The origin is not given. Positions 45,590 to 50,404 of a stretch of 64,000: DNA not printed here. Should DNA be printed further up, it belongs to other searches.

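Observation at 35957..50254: Adjacent giant T9SS cargo genes carry matching cohesin-like and dockerin-like modules: possible self-assembling surface scaffold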

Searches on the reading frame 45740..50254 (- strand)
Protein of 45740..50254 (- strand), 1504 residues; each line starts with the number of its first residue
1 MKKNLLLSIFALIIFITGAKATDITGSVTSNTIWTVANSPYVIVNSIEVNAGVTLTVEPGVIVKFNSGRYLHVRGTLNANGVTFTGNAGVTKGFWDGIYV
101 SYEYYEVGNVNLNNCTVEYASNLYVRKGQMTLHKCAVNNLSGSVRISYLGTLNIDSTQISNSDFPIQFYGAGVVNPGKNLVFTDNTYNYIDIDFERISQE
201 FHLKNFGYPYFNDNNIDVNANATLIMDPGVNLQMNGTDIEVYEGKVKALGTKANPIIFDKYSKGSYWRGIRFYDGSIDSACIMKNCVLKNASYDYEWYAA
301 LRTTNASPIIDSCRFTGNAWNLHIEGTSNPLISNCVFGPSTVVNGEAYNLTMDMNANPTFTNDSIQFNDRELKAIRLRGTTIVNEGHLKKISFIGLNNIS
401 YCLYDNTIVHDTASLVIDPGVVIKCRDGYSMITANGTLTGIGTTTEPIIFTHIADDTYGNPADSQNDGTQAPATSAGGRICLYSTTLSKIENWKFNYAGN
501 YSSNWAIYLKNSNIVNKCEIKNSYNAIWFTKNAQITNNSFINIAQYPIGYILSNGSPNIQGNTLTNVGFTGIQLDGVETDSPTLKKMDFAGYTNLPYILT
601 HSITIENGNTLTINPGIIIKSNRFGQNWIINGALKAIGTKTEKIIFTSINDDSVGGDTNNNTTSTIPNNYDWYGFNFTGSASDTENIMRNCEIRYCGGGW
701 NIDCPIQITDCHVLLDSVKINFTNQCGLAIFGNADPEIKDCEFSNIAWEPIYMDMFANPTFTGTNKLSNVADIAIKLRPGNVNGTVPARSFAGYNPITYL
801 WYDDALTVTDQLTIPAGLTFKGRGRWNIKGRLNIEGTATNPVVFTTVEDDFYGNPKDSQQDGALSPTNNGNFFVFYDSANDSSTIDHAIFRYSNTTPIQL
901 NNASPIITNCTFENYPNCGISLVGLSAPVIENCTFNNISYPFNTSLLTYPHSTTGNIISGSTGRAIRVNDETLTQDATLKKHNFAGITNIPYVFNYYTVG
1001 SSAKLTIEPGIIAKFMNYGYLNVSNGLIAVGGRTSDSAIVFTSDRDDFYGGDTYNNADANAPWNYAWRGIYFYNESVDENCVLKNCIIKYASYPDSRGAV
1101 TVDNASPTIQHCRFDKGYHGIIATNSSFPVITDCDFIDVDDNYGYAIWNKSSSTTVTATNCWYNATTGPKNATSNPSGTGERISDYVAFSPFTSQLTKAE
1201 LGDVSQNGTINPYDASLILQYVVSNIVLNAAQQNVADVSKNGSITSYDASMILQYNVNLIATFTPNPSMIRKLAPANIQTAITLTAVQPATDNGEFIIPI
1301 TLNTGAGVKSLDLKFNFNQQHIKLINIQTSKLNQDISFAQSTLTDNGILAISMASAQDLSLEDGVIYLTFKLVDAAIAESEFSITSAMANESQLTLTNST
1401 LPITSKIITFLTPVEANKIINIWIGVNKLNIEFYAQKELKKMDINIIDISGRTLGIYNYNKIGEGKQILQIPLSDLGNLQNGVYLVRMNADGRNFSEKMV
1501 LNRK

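Call 5: search_protein_families(library=pfam, proteins=[window:45740-50254:-], max_evalue=0.1)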
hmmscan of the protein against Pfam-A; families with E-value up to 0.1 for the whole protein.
window:45740-50254:- (1504 aa): 3 families
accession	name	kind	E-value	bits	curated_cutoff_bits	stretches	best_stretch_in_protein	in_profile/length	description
PF13229.12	Beta_helix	-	5e-20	72.1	25.9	3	1069-1165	48-136/158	Right handed beta helix region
PF00404.24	Dockerin_1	-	5.3e-09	36.6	22.9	1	1201-1255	1-55/57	Dockerin type I domain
PF18962.6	Por_Secre_tail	-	1.4e-06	29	27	1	1427-1500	8-74/75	Secretion system C-terminal sorting domain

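Call 6: search_protein_families(library=ncbifam, proteins=[window:45740-50254:-], max_evalue=0.1)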
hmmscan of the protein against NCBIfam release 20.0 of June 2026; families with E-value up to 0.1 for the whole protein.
window:45740-50254:- (1504 aa): 1 family
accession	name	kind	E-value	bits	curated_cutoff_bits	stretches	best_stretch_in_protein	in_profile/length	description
TIGR04183.1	Por_Secre_tail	domain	6.4e-06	26.1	23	1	1435-1501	16-71/72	T9SS type A sorting domain-containing protein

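Call 13: find_related_loci(query=window:45740-50254:-, collection=genome_contigs, flank=10000)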
Query window:45740-50254:- (1504 aa) in genome_contigs; peptide patterns used: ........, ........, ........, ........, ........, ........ (x = any residue, [..] = any of these).
37 stretches matched a pattern; 3 encode a relative of the query (tblastn E <= 1e-3); 3 distinct loci.
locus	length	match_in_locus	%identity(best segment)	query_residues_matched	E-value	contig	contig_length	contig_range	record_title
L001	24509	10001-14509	70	1-1502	0e+0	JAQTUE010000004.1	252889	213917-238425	MAG: Paludibacter sp. isolate STB_57 NODE_99_length_252889_cov_8.806142_Sandtown_B, whole genome shotgun sequence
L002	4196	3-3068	61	36-1503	0e+0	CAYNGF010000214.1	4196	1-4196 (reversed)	MAG TPA_asm: uncultured Paludibacter sp. isolate binchicken_co117_196 genome assembly, contig: NODE_35338_length_4196_co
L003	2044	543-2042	67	1-1136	0e+0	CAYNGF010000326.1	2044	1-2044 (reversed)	MAG TPA_asm: uncultured Paludibacter sp. isolate binchicken_co117_196 genome assembly, contig: NODE_91630_length_2044_co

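Call 14: find_homologous_proteins(query=window:45740-50254:-)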
Query window:45740-50254:- (1504 aa): 216 proteins with E <= 0.001 among 8000 candidates; the best 120 are listed.
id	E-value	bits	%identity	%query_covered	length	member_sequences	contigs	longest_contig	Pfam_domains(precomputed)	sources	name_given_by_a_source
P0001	0.0e+0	3276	95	100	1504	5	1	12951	PF13229.13,PF00404.25,PF18962.8,PF28492.1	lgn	-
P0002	0.0e+0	2872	83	100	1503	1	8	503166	PF13229.13,PF00404.25,PF18962.8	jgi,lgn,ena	-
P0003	0.0e+0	2510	72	100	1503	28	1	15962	PF13229.13,PF00404.25,PF18962.8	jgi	-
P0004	0.0e+0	2500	71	100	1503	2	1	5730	PF13229.13,PF00404.25,PF18962.8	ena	-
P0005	0.0e+0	2419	69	100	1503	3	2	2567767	PF13229.13,PF00404.25,PF18962.8,PF28492.1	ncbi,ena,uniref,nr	ncbi:right-handed parallel beta-helix repeat-containing protein [uncultured Bacteroides sp.]|uniref:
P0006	0.0e+0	2406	70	100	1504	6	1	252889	PF13229.13,PF00404.25,PF18962.8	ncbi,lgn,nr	ncbi:MAG: dockerin type I repeat-containing protein [Paludibacter sp.]|nr:dockerin type I repeat-con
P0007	0.0e+0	2361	68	100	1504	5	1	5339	PF13229.13,PF00404.25,PF18962.8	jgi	-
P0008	0.0e+0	2340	67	100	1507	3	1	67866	PF13229.13,PF00404.25,PF18962.8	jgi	jgi:hypothetical protein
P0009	0.0e+0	2146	64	100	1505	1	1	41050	PF13229.13,PF00404.25,PF18962.8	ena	-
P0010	0.0e+0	2141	64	100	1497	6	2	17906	PF13229.13,PF00404.25,PF28492.1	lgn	-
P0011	0.0e+0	2112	63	100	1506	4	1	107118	PF13229.13,PF00404.25,PF18962.8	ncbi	-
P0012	0.0e+0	2107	63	100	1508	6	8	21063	PF13229.13,PF00404.25,PF18962.8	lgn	-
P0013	0.0e+0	2100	62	100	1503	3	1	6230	PF13229.13,PF00404.25,PF18962.8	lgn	-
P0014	0.0e+0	2086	62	100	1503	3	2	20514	PF13229.13,PF00404.25,PF18962.8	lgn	-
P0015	0.0e+0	2067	61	100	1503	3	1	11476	PF13229.13,PF00404.25,PF00963.25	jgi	-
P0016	0.0e+0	1974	58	100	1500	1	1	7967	PF13229.13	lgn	-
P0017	0.0e+0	1969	59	100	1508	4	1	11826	PF13229.13,PF00404.25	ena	-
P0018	0.0e+0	1712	53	100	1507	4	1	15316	PF13229.13,PF00404.25,PF28492.1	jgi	jgi:hypothetical protein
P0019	0.0e+0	1709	53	100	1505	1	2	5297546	PF13229.13,PF00404.25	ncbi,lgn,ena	-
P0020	0.0e+0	1707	53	100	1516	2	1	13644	PF13229.13,PF00404.25,PF18962.8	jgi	-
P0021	0.0e+0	1695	52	100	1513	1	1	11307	PF13229.13,PF00404.25,PF28492.1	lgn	-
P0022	0.0e+0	1695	53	100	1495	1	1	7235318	PF13229.13,PF00404.25,PF28492.1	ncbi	-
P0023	0.0e+0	1692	52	100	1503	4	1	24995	PF13229.13,PF00404.25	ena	-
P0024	0.0e+0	1691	52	100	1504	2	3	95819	PF13229.13,PF00404.25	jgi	jgi:parallel beta-helix repeat protein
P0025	0.0e+0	1688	52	100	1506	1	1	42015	PF13229.13,PF00404.25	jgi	-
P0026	0.0e+0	1683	52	100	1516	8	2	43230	PF13229.13,PF00404.25,PF18962.8,PF28492.1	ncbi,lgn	ncbi:MAG: right-handed parallel beta-helix repeat-containing protein [Bacteroidia bacterium]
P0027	0.0e+0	1681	52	100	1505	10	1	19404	PF13229.13,PF00404.25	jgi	-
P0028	0.0e+0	1679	52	100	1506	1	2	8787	PF13229.13,PF00404.25,PF18962.8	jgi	jgi:hypothetical protein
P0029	0.0e+0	1677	52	100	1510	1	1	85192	PF13229.13,PF00404.25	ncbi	ncbi:MAG: dockerin type I repeat-containing protein [Prolixibacteraceae bacterium]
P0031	0.0e+0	1668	52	100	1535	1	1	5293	PF13229.13,PF00404.25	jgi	-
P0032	0.0e+0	1663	52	100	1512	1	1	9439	PF13229.13,PF00404.25,PF18962.8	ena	-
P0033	0.0e+0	1661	52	100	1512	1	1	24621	PF13229.13,PF00404.25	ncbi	-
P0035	0.0e+0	1659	52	100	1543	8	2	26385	PF13229.13,PF00404.25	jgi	jgi:hypothetical protein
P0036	0.0e+0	1659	52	100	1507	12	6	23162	PF13229.13,PF00404.25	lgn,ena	-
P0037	0.0e+0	1657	52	100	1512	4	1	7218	PF13229.13,PF00404.25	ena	-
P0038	0.0e+0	1656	52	100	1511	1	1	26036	PF13229.13,PF00404.25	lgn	-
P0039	0.0e+0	1655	52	98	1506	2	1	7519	PF13229.13,PF00404.25,PF18962.8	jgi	-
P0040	0.0e+0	1655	52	100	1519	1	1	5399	PF13229.13,PF00404.25,PF18962.8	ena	-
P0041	0.0e+0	1649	52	100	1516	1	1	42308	PF13229.13,PF00404.25,PF18962.8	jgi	-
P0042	0.0e+0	1648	52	100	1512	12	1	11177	PF13229.13,PF00404.25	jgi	-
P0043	0.0e+0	1645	52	97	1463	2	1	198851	PF13229.13,PF00404.25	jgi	jgi:parallel beta-helix repeat protein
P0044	0.0e+0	1645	52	100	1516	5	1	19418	PF13229.13,PF00404.25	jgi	-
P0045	0.0e+0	1643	51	100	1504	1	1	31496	PF13229.13,PF00404.25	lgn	-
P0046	0.0e+0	1641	51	100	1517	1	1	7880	PF13229.13,PF00404.25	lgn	-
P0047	0.0e+0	1640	52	100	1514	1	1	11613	PF13229.13,PF00404.25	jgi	-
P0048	0.0e+0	1639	51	100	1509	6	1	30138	PF13229.13,PF00404.25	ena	-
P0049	0.0e+0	1639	52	100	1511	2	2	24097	PF13229.13,PF00404.25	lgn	-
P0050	0.0e+0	1633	51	100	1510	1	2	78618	PF13229.13,PF00404.25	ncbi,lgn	-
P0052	0.0e+0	1630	51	100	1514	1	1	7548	PF13229.13,PF00404.25,PF18962.8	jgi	jgi:hypothetical protein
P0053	0.0e+0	1629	52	100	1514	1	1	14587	PF13229.13,PF00404.25,PF18962.8,PF28492.1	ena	-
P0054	0.0e+0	1628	50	100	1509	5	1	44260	PF13229.13,PF00404.25,PF18962.8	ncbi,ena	-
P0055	0.0e+0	1625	51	100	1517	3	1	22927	PF13229.13,PF00404.25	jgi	-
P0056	0.0e+0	1623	51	97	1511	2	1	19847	PF13229.13,PF18962.8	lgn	-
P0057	0.0e+0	1617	51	99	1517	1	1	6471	PF13229.13,PF00404.25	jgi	jgi:hypothetical protein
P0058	0.0e+0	1616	52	100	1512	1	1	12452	PF13229.13,PF00404.25,PF18962.8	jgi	jgi:hypothetical protein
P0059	0.0e+0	1615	51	100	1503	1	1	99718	PF13229.13,PF00404.25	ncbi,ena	-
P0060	0.0e+0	1615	50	100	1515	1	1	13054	PF13229.13,PF00404.25,PF18962.8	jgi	-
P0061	0.0e+0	1610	51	100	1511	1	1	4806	PF13229.13,PF00404.25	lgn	-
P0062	0.0e+0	1610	51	100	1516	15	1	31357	PF13229.13,PF00404.25,PF28492.1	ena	-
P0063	0.0e+0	1609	51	100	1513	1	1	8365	PF13229.13,PF00404.25,PF18962.8,PF28492.1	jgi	jgi:hypothetical protein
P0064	0.0e+0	1608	50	100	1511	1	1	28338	PF13229.13,PF00404.25,PF18962.8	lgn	-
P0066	0.0e+0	1605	51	100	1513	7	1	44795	PF13229.13,PF00404.25,PF18962.8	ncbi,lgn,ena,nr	ncbi:MAG TPA: hypothetical protein DHV48_09320 [Prolixibacteraceae bacterium]|nr:hypothetical protei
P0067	0.0e+0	1604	50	100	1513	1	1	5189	PF13229.13,PF00404.25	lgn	-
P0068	0.0e+0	1602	51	100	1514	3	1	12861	PF13229.13,PF00404.25,PF18962.8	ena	-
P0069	0.0e+0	1600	51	100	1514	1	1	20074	PF13229.13,PF00404.25,PF18962.8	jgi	-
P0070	0.0e+0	1596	50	100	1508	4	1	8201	PF13229.13,PF00404.25,PF18962.8,PF28492.1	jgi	jgi:parallel beta-helix repeat protein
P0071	0.0e+0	1593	50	100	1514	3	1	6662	PF13229.13,PF00404.25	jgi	-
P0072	0.0e+0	1593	51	100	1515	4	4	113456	PF13229.13,PF00404.25,PF18962.8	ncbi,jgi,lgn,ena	jgi:hypothetical protein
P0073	0.0e+0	1591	51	100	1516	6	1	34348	PF13229.13,PF00404.25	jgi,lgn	-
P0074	0.0e+0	1590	51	97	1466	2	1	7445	PF13229.13,PF00404.25,PF18962.8,PF28492.1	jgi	jgi:hypothetical protein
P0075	0.0e+0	1590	51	100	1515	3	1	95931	PF13229.13,PF00404.25,PF18962.8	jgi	jgi:hypothetical protein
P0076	0.0e+0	1588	51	100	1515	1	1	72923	PF13229.13,PF00404.25,PF18962.8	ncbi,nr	ncbi:MAG: dockerin type I domain-containing protein [Bacteroidales bacterium]|nr:dockerin type I dom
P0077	0.0e+0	1585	50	100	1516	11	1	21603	PF13229.13,PF00404.25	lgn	-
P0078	0.0e+0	1583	50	100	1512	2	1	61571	PF13229.13,PF00404.25,PF18962.8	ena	-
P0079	0.0e+0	1583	51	100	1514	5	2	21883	PF13229.13,PF00404.25,PF18962.8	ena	-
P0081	0.0e+0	1572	49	100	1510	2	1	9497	PF13229.13,PF00404.25,PF28492.1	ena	-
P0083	0.0e+0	1568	50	100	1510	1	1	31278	PF13229.13,PF18962.8,PF28492.1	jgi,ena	jgi:hypothetical protein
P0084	0.0e+0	1567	49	100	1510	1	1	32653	PF13229.13,PF00404.25,PF18962.8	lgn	-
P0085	0.0e+0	1567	49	100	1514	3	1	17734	PF13229.13,PF00404.25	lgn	-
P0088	0.0e+0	1564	49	100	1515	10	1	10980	PF13229.13,PF00404.25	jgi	jgi:hypothetical protein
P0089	0.0e+0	1562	49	100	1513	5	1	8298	PF13229.13,PF00404.25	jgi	jgi:hypothetical protein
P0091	0.0e+0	1558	50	100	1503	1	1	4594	PF13229.13,PF00404.25,PF18962.8,PF28492.1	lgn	-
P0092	0.0e+0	1557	49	100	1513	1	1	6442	PF13229.13,PF00404.25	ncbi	-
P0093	0.0e+0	1553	56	83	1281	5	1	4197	PF13229.13,PF00404.25,PF28492.1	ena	-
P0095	0.0e+0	1548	49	100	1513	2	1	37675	PF13229.13,PF00404.25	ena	-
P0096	0.0e+0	1543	49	100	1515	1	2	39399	PF13229.13,PF00404.25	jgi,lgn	jgi:hypothetical protein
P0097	0.0e+0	1525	48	100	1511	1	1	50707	PF13229.13,PF00404.25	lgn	-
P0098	0.0e+0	1518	48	100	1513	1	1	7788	PF13229.13,PF00404.25,PF18962.8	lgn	-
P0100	0.0e+0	1454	56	79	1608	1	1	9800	PF13229.13,PF18962.8,PF13860.13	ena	-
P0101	0.0e+0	1447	46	100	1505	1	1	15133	PF13229.13,PF00404.25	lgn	-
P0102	0.0e+0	1446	53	84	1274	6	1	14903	PF13229.13,PF00404.25,PF18962.8,PF28492.1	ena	-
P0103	0.0e+0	1444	48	100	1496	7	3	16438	PF13229.13,PF00404.25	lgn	-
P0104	0.0e+0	1305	44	100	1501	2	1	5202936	PF13229.13,PF28492.1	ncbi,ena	-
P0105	0.0e+0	1303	43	100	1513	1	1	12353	PF13229.13,PF00404.25,PF28492.1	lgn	-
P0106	0.0e+0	1300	44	100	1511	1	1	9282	PF13229.13,PF00404.25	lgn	-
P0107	0.0e+0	1278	43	100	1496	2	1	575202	PF13229.13,PF00404.25,PF28492.1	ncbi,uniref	ncbi:T9SS type A sorting domain-containing protein [Saccharicrinis sp. GN24d3]|uniref:T9SS type A so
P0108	0.0e+0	1271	43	100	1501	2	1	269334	PF13229.13,PF00404.25,PF18962.8,PF28492.1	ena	-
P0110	0.0e+0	1267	43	100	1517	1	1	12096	PF13229.13,PF00404.25,PF28492.1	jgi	jgi:parallel beta-helix repeat protein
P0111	0.0e+0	1267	44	100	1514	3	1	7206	PF13229.13,PF00404.25,PF28492.1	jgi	jgi:hypothetical protein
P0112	0.0e+0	1258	42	100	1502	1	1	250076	PF13229.13,PF00404.25,PF28492.1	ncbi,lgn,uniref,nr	ncbi:Por secretion system C-terminal sorting domain-containing protein [Saccharicrinis carchari]|uni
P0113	0.0e+0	1255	43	97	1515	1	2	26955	PF13229.13,PF00404.25,PF28492.1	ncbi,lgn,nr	ncbi:MAG: dockerin type I repeat-containing protein [Bacteroidales bacterium]|nr:dockerin type I rep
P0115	0.0e+0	1251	43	100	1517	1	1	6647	PF13229.13,PF00404.25,PF28492.1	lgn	-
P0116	0.0e+0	1251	43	100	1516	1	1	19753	PF13229.13,PF00404.25,PF28492.1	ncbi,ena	-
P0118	0.0e+0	1237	43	100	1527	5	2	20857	PF13229.13,PF00404.25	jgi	jgi:hypothetical protein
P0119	0.0e+0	1225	42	100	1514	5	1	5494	PF13229.13,PF00404.25,PF28492.1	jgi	jgi:parallel beta-helix repeat protein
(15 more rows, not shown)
